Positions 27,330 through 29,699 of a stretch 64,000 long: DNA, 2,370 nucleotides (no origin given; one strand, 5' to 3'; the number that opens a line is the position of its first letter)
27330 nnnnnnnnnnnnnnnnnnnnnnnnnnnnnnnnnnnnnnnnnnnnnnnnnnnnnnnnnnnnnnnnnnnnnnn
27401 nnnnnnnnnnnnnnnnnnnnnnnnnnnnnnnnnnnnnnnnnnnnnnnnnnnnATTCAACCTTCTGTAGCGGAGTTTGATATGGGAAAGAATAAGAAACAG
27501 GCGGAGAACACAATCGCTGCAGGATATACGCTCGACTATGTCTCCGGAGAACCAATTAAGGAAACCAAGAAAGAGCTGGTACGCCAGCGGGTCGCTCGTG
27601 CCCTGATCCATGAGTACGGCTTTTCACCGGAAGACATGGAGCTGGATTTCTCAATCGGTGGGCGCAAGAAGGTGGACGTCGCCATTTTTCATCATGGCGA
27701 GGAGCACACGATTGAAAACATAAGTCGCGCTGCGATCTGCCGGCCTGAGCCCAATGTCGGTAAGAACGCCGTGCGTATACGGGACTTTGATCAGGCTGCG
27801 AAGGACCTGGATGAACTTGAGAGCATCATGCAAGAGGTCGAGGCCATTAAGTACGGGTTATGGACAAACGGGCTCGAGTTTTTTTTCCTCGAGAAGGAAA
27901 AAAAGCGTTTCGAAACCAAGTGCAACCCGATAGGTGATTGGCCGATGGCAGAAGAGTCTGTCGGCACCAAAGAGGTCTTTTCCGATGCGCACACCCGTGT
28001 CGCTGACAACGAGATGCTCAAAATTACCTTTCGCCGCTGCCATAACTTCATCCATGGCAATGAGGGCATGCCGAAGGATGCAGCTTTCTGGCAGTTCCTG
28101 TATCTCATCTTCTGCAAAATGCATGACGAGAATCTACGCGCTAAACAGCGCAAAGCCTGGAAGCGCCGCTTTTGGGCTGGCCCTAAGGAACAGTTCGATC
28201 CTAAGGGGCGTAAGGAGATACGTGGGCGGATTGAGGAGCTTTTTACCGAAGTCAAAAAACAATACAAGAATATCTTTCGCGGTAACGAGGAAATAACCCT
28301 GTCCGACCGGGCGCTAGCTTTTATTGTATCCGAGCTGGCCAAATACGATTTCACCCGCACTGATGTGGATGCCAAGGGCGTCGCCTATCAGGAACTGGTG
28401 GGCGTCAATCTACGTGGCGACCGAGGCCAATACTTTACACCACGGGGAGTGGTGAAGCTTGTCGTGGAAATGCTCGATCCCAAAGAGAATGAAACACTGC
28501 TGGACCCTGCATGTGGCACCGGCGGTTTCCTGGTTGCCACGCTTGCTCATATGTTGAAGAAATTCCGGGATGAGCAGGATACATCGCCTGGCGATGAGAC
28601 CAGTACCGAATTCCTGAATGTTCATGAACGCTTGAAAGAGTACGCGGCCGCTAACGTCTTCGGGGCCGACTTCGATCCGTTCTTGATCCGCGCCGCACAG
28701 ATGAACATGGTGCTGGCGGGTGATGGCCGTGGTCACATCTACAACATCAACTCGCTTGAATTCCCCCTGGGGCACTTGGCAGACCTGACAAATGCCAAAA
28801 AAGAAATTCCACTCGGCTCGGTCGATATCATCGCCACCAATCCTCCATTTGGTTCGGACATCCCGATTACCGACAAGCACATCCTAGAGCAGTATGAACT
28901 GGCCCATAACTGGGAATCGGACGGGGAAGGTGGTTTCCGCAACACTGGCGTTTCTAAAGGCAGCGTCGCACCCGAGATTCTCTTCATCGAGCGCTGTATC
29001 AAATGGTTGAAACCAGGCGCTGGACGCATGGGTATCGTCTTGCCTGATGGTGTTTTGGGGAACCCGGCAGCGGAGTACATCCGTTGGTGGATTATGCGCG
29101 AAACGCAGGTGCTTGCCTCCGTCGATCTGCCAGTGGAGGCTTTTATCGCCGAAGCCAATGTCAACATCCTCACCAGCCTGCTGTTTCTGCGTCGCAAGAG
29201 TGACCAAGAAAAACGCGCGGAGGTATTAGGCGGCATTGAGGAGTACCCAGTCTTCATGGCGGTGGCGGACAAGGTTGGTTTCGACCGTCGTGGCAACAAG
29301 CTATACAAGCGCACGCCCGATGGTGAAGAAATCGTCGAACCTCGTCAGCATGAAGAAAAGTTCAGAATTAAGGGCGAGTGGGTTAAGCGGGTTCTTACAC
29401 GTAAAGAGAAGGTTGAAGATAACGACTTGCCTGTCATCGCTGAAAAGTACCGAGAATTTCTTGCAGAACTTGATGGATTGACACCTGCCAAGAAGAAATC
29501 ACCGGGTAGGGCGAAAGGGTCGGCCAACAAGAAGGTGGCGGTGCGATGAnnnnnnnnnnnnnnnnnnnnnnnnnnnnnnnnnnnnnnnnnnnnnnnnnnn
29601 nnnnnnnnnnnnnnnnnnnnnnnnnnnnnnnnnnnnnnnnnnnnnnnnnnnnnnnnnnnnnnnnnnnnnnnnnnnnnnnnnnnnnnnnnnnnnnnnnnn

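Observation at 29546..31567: Methyltransferase paralog with NPWF instead of NPPF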

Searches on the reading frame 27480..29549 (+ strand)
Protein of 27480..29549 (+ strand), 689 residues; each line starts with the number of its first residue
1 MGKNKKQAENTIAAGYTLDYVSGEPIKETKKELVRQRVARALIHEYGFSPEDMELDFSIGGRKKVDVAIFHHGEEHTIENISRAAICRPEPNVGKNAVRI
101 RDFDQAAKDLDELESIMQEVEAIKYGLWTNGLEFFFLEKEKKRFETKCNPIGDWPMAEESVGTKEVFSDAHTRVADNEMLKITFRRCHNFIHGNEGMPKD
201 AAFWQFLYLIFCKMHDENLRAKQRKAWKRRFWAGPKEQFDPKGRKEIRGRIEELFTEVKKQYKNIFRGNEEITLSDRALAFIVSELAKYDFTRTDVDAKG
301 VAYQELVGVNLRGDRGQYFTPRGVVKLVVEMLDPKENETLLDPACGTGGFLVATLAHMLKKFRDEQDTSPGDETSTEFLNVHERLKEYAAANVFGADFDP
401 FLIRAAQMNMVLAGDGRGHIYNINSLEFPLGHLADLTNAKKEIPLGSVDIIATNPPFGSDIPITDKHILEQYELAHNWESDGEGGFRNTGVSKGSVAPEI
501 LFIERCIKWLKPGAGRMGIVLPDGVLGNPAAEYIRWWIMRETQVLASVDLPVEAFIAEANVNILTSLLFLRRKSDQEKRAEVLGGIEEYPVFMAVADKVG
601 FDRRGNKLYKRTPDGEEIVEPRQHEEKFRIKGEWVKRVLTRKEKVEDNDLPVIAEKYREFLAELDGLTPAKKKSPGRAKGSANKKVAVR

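Call 3: search_protein_families(library=pfam, proteins=[window:27480-29549:+], max_evalue=0.01)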
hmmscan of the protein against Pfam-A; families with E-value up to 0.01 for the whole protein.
window:27480-29549:+ (689 aa): 5 families
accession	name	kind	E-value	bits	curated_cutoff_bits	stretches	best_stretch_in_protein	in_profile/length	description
PF02384.22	N6_Mtase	-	1.2e-30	107.4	20.4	1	312-582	22-241/311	N-6 DNA Methylase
PF01170.24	UPF0020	-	2.1e-10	41.1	22.3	1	329-461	21-135/197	RMKL-like, methyltransferase domain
PF13588.12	HSDR_N_2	-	3.7e-07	30.7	25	1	31-143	2-102/110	Type I restriction enzyme R protein N terminus (HSDR_N)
PF07669.17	Eco57I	-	0.00024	21.7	25.3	1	392-550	2-165/171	Eco57I restriction-modification methylase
PF12161.14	HsdM_N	-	0.0039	18.3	24.5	0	205-264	24-76/135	HsdM N-terminal domain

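Call 5: search_protein_families(library=padloc, proteins=[window:27480-29549:+], max_evalue=0.001)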
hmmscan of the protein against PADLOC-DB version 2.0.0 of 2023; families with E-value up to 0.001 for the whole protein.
window:27480-29549:+ (689 aa): 46 families (the best 25 are shown)
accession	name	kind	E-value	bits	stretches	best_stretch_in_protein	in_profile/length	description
PDLC03318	MTase_II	-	7.5e-265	878.7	1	4-662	8-716/723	Type II methyltransferase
PDLC04134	mad2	-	4.6e-89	297.5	1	29-662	3-489/492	mads_2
PDLC03034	MTase_I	-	9.1e-67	223.8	1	24-624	51-635/672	Type I methyltransferase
PDLC03018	MTase_I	-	2.8e-63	212.5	3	29-364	23-355/749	Type I methyltransferase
PDLC03030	MTase_I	-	6.2e-54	181.5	1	123-573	132-582/670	Type I methyltransferase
PDLC03021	MTase_I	-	8.2e-43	144.9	1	258-576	104-381/491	Type I methyltransferase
PDLC03218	MTase_II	-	6.4e-42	141.8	1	270-607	219-510/532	Type II methyltransferase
PDLC03026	MTase_I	-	2.9e-38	130.2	1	196-578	21-361/487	Type I methyltransferase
PDLC03317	MTase_II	-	4.7e-37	125.7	1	181-606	164-559/831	Type II methyltransferase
PDLC03357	MTase_II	-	1.7e-28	97.4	1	183-605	7-366/620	Type II methyltransferase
PDLC03025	MTase_I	-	6.8e-27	92.4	1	260-574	103-373/569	Type I methyltransferase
PDLC03023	MTase_I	-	8.9e-20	68.6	2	479-602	559-689/716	Type I methyltransferase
PDLC03031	MTase_I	-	1.7e-19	67.6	1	273-576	136-407/834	Type I methyltransferase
PDLC03024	MTase_I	-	3.3e-18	63.5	2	459-606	455-600/628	Type I methyltransferase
PDLC03311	MTase_II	-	1.7e-15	54.7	1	446-572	100-208/464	Type II methyltransferase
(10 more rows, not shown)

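Call 6: search_protein_families(library=ncbifam, proteins=[window:27480-29549:+], max_evalue=0.001)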
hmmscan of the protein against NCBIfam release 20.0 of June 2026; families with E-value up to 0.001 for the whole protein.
window:27480-29549:+ (689 aa): 6 families
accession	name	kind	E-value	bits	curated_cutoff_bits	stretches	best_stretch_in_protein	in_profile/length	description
NF047738.1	antiphage_MADS2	equivalog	0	1037.7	720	1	14-660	3-654/654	methylation-associated defense system DNA methyltransferase MAD2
TIGR02987.1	met_A_Alw26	exception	6.4e-08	31.8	353.5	1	315-546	3-221/523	Alw26I/Eco31I/Esp3I family type II restriction adenine-specific DNA-methyltransferase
TIGR00497.1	hsdM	equivalog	1.5e-05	24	242.75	0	286-359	167-244/515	type I restriction-modification system subunit M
NF033455.1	BREX_6_MTaseX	exception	1.8e-05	22.5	900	1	295-412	285-398/1319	BREX-6 system adenine-specific DNA-methyltransferase PglX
TIGR01177.1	TIGR01177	hypoth_equivalog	0.00015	21.2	316.55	0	329-352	175-198/330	TIGR01177 family methyltransferase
NF033451.1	BREX_2_MTaseX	equivalog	0.00022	19.1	400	1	337-413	224-289/1185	BREX-2 system adenine-specific DNA-methyltransferase PglX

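Call 41: search_solved_structures(query=window:27480-29549:+, max_evalue=0.001, show_alignments=2)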
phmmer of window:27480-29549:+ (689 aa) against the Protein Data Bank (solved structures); distinct sequences matched with E-value up to 0.001: 12.
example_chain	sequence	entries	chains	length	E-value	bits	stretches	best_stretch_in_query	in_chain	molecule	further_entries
8w0p_A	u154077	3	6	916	3.4e-19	71.8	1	173-579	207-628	RM.BsaXI | site-specific DNA-methyltransferase (adenine-specific)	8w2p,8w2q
3ufb_A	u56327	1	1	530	3.8e-17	65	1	310-460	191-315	Type I restriction-modification system methyltransferase subunit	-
2okc_A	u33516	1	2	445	9.1e-17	63.8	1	204-450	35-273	Type I restriction enzyme StySJI M protein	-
5ybb_A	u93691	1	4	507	7.5e-15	57.4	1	292-573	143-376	Type I restriction-modification system methyltransferase subunit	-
2ar0_A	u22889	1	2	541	6.3e-14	54.4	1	205-460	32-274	Type I restriction enzyme EcoKI M protein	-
2y7c_B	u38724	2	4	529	6.5e-14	54.3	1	206-460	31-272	TYPE I RESTRICTION ENZYME ECOKI M PROTEIN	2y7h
7vru_A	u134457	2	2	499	8.9e-14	53.9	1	297-364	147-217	Site-specific DNA-methyltransferase (adenine-specific)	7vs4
3khk_A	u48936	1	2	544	2.9e-07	32.4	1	314-414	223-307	Type I restriction-modification system methylation subunit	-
7eew_A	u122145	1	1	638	4.6e-07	31.7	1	309-358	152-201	Type I restriction-modification system methyltransferase subunit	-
7vru_B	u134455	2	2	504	1e-06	30.5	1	273-358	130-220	Site-specific DNA-methyltransferase (adenine-specific)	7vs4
3lkd_A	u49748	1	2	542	0.00021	22.9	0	275-353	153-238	Type I restriction-modification system methyltransferase subunit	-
2f8l_A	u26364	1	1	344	0.00097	20.7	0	324-359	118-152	hypothetical protein lmo1582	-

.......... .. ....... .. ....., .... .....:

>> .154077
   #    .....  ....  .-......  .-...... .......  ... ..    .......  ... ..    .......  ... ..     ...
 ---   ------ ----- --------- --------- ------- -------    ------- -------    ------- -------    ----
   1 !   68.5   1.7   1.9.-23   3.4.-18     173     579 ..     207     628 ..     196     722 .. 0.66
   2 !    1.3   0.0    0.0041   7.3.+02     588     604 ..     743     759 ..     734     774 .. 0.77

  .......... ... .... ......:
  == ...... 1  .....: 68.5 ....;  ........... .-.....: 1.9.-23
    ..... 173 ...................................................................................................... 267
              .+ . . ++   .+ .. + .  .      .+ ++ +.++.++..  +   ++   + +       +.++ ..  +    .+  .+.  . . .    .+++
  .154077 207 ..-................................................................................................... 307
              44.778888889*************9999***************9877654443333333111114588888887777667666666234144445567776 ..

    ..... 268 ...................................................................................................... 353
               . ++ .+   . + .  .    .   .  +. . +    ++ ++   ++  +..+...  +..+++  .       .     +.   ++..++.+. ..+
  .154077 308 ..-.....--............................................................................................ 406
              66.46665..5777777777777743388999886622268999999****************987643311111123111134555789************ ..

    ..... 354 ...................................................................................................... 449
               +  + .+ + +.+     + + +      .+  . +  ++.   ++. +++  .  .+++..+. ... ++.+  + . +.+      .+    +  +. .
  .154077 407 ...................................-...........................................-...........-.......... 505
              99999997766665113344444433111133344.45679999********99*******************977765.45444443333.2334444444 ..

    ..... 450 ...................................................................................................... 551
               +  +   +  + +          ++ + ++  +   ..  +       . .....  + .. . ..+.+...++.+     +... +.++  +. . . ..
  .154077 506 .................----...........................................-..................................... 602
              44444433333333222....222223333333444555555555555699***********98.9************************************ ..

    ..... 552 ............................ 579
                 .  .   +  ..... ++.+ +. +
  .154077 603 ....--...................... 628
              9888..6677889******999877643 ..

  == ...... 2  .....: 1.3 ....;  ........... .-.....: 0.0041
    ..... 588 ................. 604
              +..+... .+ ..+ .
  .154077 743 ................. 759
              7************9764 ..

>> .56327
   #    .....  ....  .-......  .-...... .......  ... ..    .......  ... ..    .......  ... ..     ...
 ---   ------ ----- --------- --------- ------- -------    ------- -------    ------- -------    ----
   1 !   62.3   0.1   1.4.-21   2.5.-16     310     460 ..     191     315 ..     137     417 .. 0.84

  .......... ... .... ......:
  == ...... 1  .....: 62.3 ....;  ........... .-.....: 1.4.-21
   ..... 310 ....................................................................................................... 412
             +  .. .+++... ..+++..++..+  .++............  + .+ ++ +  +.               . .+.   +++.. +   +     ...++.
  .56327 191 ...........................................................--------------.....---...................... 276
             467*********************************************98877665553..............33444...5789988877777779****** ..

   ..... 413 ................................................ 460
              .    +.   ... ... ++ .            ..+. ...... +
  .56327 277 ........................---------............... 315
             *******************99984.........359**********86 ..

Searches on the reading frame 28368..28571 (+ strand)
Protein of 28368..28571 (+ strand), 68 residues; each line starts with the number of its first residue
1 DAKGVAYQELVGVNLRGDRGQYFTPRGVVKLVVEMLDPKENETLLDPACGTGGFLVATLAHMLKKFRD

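Call 85: search_solved_structures(query=window:28368-28571:+, max_evalue=0.001, show_alignments=5)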
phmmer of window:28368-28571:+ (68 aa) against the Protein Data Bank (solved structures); distinct sequences matched with E-value up to 0.001: 9.
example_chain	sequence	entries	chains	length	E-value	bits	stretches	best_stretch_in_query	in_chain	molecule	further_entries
3ufb_A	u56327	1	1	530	6.6e-14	54.6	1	16-64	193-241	Type I restriction-modification system methyltransferase subunit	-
2okc_A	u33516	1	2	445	5.8e-12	48.5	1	1-62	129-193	Type I restriction enzyme StySJI M protein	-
7vru_A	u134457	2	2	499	1.7e-11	47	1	17-64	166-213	Site-specific DNA-methyltransferase (adenine-specific)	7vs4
5ybb_A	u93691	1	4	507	3e-10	43.1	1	18-65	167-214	Type I restriction-modification system methyltransferase subunit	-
2y7c_B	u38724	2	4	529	1.4e-08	37.7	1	16-58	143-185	TYPE I RESTRICTION ENZYME ECOKI M PROTEIN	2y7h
2ar0_A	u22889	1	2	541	1.5e-08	37.7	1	16-58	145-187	Type I restriction enzyme EcoKI M protein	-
3khk_A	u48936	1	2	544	6.9e-08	35.6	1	18-58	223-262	Type I restriction-modification system methylation subunit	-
7eew_A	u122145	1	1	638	5.4e-07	32.8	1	16-62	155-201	Type I restriction-modification system methyltransferase subunit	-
7vru_B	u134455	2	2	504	0.00013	25.3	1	19-59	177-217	Site-specific DNA-methyltransferase (adenine-specific)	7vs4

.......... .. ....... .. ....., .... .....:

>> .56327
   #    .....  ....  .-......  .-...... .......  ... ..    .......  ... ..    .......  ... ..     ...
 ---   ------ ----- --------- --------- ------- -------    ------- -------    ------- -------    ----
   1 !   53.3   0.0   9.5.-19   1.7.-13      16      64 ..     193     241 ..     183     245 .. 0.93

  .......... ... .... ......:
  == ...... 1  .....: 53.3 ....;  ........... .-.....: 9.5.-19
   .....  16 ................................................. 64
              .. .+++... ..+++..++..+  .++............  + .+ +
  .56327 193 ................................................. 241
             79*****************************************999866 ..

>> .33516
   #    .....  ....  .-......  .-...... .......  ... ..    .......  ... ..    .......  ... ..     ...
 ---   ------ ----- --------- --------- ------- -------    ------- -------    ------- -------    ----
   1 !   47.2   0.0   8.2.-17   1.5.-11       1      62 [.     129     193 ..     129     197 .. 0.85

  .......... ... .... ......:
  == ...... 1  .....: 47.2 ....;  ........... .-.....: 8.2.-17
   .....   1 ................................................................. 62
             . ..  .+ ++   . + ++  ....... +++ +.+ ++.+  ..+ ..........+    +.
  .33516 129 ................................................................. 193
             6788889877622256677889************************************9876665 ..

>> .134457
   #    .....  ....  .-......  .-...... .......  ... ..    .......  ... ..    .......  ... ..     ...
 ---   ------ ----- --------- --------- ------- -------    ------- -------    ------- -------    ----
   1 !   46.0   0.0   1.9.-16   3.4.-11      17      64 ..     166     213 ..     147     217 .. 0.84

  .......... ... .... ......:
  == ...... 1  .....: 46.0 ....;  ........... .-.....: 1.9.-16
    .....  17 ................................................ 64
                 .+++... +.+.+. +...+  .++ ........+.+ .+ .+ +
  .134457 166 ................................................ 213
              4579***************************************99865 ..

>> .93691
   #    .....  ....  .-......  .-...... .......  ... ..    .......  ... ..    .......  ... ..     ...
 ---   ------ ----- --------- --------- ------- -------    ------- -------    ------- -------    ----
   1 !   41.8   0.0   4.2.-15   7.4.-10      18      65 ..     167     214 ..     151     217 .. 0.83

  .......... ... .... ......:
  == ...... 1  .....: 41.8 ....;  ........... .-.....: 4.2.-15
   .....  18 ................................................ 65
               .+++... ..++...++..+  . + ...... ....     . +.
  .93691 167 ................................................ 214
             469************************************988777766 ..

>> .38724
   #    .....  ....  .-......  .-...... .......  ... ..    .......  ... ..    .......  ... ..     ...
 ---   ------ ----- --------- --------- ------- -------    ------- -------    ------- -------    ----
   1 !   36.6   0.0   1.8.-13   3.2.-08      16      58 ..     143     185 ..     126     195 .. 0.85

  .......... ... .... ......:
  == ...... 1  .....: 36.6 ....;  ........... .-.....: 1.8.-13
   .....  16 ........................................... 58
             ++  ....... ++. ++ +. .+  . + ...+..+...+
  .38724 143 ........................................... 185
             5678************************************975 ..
